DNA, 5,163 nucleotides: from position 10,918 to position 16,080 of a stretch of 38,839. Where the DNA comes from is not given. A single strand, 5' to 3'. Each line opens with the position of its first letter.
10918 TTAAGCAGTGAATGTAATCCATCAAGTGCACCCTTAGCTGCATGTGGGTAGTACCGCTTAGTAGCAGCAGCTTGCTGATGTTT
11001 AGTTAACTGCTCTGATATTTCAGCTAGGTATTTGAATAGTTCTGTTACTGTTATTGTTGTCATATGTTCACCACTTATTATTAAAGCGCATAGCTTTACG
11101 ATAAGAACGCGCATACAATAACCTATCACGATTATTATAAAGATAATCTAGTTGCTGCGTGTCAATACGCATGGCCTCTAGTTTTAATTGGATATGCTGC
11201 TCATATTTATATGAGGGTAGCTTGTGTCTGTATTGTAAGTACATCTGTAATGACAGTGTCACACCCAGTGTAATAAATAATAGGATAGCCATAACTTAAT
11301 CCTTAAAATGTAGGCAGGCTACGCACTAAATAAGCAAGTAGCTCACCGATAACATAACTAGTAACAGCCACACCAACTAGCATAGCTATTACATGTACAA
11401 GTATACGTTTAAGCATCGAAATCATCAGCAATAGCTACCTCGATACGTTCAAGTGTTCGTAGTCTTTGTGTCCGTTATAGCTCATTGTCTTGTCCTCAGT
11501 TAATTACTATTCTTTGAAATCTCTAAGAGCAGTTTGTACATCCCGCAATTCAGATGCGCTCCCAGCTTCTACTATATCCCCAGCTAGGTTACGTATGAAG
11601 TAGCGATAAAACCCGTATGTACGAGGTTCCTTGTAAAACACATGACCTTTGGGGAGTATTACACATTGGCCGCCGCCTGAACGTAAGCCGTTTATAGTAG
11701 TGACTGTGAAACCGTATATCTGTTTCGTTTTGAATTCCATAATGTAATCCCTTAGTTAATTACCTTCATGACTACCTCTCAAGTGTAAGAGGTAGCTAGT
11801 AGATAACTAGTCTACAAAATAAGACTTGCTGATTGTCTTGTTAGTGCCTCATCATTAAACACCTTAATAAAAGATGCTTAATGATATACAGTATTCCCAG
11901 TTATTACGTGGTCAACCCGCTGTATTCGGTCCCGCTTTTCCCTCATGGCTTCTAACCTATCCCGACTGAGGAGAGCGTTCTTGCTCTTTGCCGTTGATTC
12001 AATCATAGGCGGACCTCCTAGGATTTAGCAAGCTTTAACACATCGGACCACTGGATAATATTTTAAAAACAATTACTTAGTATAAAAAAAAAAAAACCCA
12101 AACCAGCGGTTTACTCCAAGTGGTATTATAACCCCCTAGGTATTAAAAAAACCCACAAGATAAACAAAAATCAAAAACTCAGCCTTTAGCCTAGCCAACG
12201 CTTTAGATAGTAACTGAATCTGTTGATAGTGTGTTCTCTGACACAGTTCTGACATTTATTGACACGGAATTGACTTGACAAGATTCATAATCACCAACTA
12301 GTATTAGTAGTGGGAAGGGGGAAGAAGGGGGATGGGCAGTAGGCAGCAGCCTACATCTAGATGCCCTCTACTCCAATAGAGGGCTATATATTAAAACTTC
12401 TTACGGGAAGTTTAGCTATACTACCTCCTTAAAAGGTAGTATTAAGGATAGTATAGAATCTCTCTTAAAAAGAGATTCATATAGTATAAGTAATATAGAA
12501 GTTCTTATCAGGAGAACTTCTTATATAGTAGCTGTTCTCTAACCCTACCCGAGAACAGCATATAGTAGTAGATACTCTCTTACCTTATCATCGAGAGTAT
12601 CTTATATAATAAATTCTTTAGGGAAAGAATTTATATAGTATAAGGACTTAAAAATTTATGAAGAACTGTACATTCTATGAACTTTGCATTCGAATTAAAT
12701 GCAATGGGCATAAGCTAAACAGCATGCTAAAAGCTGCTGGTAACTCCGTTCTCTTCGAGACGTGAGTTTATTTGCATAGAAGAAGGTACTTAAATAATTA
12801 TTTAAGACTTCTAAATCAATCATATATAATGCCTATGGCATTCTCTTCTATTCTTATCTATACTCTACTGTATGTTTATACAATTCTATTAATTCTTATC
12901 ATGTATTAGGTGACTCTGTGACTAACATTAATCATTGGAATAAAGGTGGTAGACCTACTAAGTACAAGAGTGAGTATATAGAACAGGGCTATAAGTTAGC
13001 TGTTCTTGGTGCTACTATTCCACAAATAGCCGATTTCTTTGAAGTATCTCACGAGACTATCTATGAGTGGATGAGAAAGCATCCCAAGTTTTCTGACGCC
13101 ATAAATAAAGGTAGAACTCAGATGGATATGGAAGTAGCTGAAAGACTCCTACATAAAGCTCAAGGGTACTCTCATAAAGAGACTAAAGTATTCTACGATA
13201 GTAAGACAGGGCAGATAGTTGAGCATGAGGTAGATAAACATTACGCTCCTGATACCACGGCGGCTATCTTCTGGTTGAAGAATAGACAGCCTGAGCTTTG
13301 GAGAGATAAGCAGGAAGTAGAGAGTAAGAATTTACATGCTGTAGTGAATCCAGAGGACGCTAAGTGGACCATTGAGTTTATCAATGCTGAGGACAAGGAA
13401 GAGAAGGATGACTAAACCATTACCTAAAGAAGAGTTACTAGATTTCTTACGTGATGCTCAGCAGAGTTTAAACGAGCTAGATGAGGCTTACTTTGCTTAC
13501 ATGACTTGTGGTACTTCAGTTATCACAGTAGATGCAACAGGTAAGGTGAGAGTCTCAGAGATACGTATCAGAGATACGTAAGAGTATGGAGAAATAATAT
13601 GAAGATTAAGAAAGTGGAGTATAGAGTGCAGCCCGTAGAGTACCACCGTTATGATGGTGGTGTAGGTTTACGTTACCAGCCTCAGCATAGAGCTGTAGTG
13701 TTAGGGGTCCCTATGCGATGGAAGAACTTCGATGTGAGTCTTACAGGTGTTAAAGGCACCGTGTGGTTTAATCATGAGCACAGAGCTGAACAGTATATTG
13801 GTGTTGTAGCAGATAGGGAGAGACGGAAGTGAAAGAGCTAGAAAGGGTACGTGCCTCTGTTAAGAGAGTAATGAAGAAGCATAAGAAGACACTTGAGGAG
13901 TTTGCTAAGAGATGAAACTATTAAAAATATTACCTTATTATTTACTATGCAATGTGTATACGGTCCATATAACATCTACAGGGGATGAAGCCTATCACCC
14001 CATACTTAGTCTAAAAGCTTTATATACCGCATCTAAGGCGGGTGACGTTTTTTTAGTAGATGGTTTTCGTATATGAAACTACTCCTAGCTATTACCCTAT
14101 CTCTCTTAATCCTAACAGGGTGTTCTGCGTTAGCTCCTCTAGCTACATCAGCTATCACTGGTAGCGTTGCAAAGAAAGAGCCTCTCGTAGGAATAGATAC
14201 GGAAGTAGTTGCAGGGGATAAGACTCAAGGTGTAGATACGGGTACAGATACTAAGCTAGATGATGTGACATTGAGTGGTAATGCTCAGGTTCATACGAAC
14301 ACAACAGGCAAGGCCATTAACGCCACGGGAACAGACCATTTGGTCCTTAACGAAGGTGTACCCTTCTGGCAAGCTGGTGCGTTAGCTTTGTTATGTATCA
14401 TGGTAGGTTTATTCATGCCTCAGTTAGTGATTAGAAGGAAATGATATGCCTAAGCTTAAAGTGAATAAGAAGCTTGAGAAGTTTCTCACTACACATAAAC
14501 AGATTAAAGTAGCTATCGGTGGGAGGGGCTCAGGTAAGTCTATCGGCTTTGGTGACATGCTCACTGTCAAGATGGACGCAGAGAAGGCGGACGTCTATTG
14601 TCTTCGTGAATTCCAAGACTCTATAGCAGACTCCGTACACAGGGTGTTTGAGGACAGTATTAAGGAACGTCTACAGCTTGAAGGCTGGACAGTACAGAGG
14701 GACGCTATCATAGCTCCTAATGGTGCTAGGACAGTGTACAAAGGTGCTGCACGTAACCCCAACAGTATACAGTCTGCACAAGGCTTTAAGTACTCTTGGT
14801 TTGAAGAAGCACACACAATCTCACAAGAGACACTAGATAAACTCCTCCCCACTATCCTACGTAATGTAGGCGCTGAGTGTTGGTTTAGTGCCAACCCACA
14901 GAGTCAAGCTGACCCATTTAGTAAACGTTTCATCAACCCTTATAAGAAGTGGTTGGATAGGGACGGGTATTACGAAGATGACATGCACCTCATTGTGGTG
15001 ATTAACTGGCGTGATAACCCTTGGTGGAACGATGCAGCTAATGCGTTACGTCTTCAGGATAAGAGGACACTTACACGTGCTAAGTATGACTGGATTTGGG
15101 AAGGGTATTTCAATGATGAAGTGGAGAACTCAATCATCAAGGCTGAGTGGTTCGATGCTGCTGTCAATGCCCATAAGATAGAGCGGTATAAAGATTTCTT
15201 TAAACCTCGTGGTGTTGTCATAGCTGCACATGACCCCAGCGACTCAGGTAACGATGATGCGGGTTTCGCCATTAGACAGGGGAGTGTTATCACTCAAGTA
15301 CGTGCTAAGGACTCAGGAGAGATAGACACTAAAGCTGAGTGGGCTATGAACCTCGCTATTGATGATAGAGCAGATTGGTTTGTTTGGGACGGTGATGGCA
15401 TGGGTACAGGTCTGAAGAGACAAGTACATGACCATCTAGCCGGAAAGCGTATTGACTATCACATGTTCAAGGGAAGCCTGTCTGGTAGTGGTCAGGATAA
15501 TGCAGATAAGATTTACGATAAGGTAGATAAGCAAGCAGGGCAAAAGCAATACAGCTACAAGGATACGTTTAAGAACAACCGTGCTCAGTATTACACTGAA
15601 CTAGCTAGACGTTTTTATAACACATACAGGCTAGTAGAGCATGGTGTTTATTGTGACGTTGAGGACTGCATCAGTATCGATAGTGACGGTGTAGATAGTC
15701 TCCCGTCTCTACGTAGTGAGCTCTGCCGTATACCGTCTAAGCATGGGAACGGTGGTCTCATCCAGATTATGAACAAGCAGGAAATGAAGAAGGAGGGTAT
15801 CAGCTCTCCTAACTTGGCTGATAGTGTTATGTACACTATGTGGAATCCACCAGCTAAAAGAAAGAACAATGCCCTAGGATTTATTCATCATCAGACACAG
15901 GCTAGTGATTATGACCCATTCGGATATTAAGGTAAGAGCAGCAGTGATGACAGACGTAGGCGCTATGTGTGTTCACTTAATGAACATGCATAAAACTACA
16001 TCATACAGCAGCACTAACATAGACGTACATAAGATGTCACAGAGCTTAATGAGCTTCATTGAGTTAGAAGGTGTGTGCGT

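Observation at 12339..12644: Array of nine unrelated stem-loops separated by a conserved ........-type linker, in the leader of the packaging operon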

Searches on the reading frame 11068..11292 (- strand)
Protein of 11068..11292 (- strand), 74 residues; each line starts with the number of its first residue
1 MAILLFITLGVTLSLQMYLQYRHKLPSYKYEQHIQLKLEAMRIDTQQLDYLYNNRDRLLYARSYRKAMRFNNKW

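Call 9: search_protein_families(library=phrogs, proteins=[window:11068-11292:-], max_evalue=0.01)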
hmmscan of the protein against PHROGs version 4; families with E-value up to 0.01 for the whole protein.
window:11068-11292:- (74 aa): 0 families

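Call 71: search_protein_families(library=pfam, proteins=[window:11068-11292:-], max_evalue=0.05)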
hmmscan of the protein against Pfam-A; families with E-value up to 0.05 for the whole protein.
window:11068-11292:- (74 aa): 1 family
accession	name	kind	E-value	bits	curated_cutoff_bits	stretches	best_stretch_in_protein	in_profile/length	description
PF08786.17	DcrB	-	0.021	15.4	27.2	1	19-62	51-92/127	DcrB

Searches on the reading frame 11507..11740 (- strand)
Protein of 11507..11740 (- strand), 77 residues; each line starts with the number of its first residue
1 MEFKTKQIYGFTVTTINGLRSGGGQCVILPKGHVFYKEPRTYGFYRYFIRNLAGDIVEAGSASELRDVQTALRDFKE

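Call 9: search_protein_families(library=phrogs, proteins=[window:11507-11740:-], max_evalue=0.01)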
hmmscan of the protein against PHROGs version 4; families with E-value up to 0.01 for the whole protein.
window:11507-11740:- (77 aa): 0 families

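Call 48: find_encoding_contigs(protein=window:11507-11740:-, flank=3500, max_places=10)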
Protein window:11507-11740:- (77 aa): 9 contigs read that carry it; 8 places shown.
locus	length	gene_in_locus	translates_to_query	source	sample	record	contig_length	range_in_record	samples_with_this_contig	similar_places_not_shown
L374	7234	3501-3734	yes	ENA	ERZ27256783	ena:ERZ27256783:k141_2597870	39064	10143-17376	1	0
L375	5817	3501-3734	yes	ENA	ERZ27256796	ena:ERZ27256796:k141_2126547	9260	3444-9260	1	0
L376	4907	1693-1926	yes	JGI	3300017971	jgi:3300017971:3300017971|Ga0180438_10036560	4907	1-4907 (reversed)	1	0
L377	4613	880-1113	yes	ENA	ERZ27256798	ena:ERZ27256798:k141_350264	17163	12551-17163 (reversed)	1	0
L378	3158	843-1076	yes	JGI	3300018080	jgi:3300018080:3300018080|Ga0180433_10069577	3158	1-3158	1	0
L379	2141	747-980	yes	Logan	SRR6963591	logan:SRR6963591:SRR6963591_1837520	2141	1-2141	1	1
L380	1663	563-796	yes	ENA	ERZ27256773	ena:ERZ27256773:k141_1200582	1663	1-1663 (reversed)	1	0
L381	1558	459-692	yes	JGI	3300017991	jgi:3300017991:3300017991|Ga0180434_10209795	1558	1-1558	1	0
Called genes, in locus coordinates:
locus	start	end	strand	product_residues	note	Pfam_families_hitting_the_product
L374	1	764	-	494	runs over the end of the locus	PF04466:Terminase_3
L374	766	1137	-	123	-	-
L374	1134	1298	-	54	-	-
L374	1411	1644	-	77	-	-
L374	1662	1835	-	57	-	-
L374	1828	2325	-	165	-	-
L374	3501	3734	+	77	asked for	-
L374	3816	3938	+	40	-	-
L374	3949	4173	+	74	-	-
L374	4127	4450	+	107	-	-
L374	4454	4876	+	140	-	-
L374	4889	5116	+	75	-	-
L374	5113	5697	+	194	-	-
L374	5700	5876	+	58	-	-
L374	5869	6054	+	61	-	-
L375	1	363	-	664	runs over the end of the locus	-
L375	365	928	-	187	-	-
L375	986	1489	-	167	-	-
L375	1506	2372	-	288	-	PF19821:Phage_capsid_2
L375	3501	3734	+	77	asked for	-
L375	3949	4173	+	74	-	-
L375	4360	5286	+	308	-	PF02086:MethyltransfD12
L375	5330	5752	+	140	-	-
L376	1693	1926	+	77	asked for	-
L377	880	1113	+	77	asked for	-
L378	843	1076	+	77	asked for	-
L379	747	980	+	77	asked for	-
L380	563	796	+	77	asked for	-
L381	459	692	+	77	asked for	-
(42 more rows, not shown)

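Call 71: search_protein_families(library=pfam, proteins=[window:11507-11740:-], max_evalue=0.05)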
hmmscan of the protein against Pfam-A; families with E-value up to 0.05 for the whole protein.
window:11507-11740:- (77 aa): 0 families

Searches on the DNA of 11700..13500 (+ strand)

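Call 5: search_dna_similar(query=window:11800-13500:+, collection=phages, mode=distant, max_rows=30)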
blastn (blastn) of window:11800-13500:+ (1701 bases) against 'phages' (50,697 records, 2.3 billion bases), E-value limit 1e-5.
Records with a match: 7; places in all: 7; records where one place covers at least 80% of the query: 0.
Best place of each record, by identity: 80-90% 1; 60-80% 6.
By first word of the organism name: Vibrio 6; Plesiomonas 1.
By host as written in the record: Vibrio alginolyticus 2; Vibrio cyclitrophicus 2; Vibrio breoganii 2; Plesiomonas sp. 1.
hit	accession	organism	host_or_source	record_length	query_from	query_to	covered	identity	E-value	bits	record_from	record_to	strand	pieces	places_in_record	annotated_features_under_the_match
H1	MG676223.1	Vibrio phage ValSw3-3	Vibrio alginolyticus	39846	1428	1522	6%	76.8%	3e-10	73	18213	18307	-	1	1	terminase small subunit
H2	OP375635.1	Vibrio phage vB_VaS_L1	Vibrio alginolyticus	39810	1428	1522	6%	75.8%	1e-8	69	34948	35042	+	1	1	terminase small subunit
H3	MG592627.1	Vibrio phage 1.263.A._10N.286.51.B1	Vibrio cyclitrophicus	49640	1428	1517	5%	75.6%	2e-7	64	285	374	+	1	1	hypothetical protein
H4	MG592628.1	Vibrio phage 1.263.B._10N.286.51.B1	Vibrio cyclitrophicus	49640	1428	1517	5%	75.6%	2e-7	64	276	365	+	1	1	hypothetical protein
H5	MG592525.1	Vibrio phage 1.157.O._10N.261.45.B7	Vibrio breoganii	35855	1437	1523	5%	75.9%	5e-7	64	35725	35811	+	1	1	hypothetical protein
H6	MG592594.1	Vibrio phage 1.228.O._10N.261.49.C1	Vibrio breoganii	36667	1437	1523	5%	75.9%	5e-7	64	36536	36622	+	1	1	hypothetical protein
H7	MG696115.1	Plesiomonas phage phiP4-7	Plesiomonas sp.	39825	1449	1510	4%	80.6%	7e-6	59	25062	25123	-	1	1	putative terminase small subunit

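Call 7: get_annotated_region(hit=H1, flank=3000)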
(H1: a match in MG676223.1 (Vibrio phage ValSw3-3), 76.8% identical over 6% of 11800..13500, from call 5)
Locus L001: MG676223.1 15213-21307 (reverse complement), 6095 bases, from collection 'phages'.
description: Vibrio phage ValSw3-3, partial genome.
organism: Vibrio phage ValSw3-3 (NCBI taxid 2138297)
taxonomy: Viruses; Duplodnaviria; Heunggongvirae; Uroviricota; Caudoviricetes
host: Vibrio alginolyticus; source: -; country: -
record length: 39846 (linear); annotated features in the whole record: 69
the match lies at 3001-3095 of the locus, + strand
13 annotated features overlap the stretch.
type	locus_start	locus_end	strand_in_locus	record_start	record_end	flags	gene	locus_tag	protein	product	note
CDS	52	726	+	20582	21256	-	-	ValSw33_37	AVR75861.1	hypothetical protein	-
CDS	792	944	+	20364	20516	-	-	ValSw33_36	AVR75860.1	hypothetical protein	hypothetical protein CL-036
CDS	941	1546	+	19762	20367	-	-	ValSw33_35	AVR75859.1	hypothetical protein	-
CDS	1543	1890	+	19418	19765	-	-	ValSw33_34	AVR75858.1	hypothetical protein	-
CDS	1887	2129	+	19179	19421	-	-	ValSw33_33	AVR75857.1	hypothetical protein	-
CDS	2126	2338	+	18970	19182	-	-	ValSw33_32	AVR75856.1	hypothetical protein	hypothetical protein CL-032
CDS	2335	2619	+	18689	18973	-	-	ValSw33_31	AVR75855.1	hypothetical protein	hypothetical protein CcrMagneto_gp158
CDS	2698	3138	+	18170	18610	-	-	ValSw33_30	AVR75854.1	terminase small subunit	-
CDS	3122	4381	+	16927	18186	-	-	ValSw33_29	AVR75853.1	PBSX family terminase large subunit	-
CDS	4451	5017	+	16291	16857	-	-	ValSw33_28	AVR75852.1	hypothetical protein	hypothetical protein TUST1-2_01130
CDS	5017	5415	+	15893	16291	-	-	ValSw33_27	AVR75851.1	hypothetical protein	hypothetical protein CL-027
CDS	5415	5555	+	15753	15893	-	-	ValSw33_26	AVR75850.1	hypothetical protein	hypothetical protein CL-026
CDS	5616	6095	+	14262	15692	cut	-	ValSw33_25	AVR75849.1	putative structural protein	-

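Call 8: get_annotated_region(hit=H7, flank=3000)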
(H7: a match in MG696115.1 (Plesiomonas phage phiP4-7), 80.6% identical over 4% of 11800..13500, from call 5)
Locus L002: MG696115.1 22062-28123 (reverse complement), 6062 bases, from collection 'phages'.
description: Plesiomonas phage phiP4-7, complete genome.
organism: Plesiomonas phage phiP4-7 (NCBI taxid 2065204)
taxonomy: Viruses; Duplodnaviria; Heunggongvirae; Uroviricota; Caudoviricetes
host: Plesiomonas sp.; source: -; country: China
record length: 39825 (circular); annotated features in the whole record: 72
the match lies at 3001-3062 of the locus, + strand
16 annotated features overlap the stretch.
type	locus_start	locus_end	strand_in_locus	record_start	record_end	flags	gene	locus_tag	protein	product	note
CDS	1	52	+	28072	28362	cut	-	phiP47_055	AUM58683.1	hypothetical protein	-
CDS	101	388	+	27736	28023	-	-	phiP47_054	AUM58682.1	hypothetical protein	-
CDS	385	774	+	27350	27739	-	-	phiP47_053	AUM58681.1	hypothetical protein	-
CDS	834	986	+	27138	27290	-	-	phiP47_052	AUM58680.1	hypothetical protein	-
CDS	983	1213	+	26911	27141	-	-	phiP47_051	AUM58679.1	hypothetical protein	-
CDS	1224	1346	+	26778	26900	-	-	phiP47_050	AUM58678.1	hypothetical protein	-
CDS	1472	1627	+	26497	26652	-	-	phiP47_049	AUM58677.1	hypothetical protein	-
CDS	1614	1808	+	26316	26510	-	-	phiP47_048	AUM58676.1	hypothetical protein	-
CDS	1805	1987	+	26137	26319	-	-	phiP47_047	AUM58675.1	hypothetical protein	-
CDS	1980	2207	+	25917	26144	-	-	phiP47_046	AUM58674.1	hypothetical protein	-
CDS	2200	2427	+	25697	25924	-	-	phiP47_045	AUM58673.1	hypothetical protein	-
CDS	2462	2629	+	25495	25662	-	-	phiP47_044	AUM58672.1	hypothetical protein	-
CDS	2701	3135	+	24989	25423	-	-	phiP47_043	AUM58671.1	putative terminase small subunit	-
CDS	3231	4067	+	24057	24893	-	-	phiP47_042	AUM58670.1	putative homing endonuclease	-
CDS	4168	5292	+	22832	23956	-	-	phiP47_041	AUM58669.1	putative terminase large subunit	-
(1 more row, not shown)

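Call 61: search_rna_families(source=window, start=11700, end=13000, threshold=evalue, max_evalue=1)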
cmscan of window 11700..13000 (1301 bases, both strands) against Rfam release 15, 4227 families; matches with E-value up to 1: 1.
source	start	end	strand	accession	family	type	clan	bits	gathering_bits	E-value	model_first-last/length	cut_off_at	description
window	12412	12530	+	RF02557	CbSR1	Gene; sRNA;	-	19.5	146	0.35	1-112/112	no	Coxiella burnetii sRNA 1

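Call 66: search_dna_similar(query=window:12200-12700:+, collection=phages, mode=distant, max_evalue=1, max_rows=20)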
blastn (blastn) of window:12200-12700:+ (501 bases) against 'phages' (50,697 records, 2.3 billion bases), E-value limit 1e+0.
No match.

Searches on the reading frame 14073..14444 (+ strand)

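Call 9: search_protein_families(library=phrogs, proteins=[window:14073-14444:+], max_evalue=0.01)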
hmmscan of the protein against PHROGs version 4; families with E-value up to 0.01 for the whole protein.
window:14073-14444:+ (123 aa): 1 family
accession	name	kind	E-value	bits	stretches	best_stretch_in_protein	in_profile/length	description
phrog_1804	-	lysis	9.3e-09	36.3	1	2-122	3-130/136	Rz-like spanin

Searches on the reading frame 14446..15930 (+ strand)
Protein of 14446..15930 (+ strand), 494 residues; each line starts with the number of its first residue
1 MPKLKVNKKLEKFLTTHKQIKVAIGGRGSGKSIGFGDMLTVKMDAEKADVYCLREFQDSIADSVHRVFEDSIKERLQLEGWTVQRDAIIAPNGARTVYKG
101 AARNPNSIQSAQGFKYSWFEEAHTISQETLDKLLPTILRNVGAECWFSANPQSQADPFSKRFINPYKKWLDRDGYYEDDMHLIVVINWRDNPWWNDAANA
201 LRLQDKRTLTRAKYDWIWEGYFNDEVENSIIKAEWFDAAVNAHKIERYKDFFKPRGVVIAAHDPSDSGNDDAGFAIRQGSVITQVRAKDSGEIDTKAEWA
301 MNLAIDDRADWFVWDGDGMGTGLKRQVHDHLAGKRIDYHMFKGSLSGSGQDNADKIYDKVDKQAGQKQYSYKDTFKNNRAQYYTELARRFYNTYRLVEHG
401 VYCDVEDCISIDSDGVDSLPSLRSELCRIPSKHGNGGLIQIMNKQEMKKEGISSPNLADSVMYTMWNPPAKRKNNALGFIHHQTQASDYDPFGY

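Call 9: search_protein_families(library=phrogs, proteins=[window:14446-15930:+], max_evalue=0.01)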
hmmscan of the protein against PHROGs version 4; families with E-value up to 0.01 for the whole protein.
window:14446-15930:+ (494 aa): 4 families
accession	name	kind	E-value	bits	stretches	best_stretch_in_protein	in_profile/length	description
phrog_3717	-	head and packaging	5.4e-38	132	1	5-252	10-254/277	terminase large subunit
phrog_2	-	head and packaging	3.1e-37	129.8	1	10-475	270-600/807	terminase large subunit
phrog_979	-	head and packaging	1e-06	28.7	1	8-182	156-331/642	terminase large subunit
phrog_8711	-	head and packaging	0.00059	20.9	1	4-73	11-81/89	terminase large subunit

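Call 53: find_related_loci(query=window:14446-15930:+, collection=viral_contigs, flank=5000)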
Query window:14446-15930:+ (494 aa) in viral_contigs; peptide patterns used: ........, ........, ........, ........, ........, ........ (x = any residue, [..] = any of these).
289 stretches matched a pattern; 285 encode a relative of the query (tblastn E <= 1e-3); the best 80 are kept; 80 distinct loci.
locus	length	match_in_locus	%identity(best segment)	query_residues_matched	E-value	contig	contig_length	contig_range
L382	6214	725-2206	100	1-494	0e+0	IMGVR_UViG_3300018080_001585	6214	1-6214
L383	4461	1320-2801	100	1-494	0e+0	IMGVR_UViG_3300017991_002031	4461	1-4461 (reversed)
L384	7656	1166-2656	78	1-494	0e+0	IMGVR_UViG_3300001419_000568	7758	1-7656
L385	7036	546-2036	78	1-494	0e+0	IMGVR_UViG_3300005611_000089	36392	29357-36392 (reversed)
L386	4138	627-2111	68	1-494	0e+0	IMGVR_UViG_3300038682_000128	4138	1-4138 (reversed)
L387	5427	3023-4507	68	1-494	0e+0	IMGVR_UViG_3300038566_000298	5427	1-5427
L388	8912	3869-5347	68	1-494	0e+0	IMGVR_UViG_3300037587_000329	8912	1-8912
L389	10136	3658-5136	68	1-494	0e+0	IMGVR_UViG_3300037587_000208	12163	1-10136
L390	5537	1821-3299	68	1-494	0e+0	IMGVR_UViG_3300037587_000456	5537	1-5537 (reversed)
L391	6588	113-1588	67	1-494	0e+0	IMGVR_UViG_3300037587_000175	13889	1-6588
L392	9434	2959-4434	67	1-494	0e+0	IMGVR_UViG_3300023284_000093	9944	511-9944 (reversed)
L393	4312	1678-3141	65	1-489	0e+0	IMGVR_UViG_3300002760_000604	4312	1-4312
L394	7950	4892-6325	66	1-479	0e+0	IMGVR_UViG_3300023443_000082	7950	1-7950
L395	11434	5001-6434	66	1-479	0e+0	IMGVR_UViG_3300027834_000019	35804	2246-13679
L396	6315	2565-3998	65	1-479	0e+0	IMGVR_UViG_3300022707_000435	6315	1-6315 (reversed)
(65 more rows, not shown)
